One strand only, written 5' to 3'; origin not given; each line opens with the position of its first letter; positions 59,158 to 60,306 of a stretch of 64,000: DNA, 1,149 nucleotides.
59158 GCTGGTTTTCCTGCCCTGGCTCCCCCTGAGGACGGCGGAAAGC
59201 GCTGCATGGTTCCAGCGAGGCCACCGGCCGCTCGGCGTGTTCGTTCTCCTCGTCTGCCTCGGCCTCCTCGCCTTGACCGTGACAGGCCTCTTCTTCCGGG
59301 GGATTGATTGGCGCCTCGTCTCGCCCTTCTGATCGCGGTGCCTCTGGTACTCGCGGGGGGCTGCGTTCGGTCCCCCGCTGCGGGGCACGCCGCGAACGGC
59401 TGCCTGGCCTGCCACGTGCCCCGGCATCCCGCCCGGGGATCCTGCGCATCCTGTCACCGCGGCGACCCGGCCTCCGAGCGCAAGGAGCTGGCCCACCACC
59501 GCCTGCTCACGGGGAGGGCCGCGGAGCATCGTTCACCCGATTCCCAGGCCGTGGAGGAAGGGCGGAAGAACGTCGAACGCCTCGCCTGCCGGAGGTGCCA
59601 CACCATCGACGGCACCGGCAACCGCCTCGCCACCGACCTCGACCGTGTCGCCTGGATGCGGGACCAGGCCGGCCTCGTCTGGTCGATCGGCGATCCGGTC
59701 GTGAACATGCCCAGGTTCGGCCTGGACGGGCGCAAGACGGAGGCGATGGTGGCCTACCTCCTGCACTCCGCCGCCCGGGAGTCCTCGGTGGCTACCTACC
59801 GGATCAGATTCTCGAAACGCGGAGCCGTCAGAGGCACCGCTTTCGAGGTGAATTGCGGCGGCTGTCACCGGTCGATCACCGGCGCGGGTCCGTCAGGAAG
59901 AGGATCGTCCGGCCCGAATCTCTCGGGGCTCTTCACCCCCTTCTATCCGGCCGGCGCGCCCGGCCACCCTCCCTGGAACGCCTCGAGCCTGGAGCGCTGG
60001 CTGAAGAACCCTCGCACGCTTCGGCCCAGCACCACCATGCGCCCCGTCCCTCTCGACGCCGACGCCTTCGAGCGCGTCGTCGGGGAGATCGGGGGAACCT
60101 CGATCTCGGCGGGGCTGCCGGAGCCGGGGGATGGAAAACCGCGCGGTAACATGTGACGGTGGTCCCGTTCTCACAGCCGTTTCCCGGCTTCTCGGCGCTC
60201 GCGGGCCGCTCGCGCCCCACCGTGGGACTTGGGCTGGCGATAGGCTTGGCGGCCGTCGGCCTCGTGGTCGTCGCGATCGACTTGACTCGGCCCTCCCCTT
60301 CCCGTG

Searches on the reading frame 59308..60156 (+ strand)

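Call 66: search_protein_families(library=pfam, proteins=[window:59308-60156:+], max_evalue=0.001)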
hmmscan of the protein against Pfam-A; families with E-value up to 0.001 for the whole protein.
window:59308-60156:+ (282 aa): 2 families
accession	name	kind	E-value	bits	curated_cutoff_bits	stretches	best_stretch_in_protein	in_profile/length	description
PF13442.11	Cytochrome_CBB3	-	5.1e-09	36.8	27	1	81-151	2-68/68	Cytochrome C oxidase, cbb3-type, subunit III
PF00034.26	Cytochrom_C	-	4.5e-06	28.3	21.3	0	178-211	7-36/90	Cytochrome c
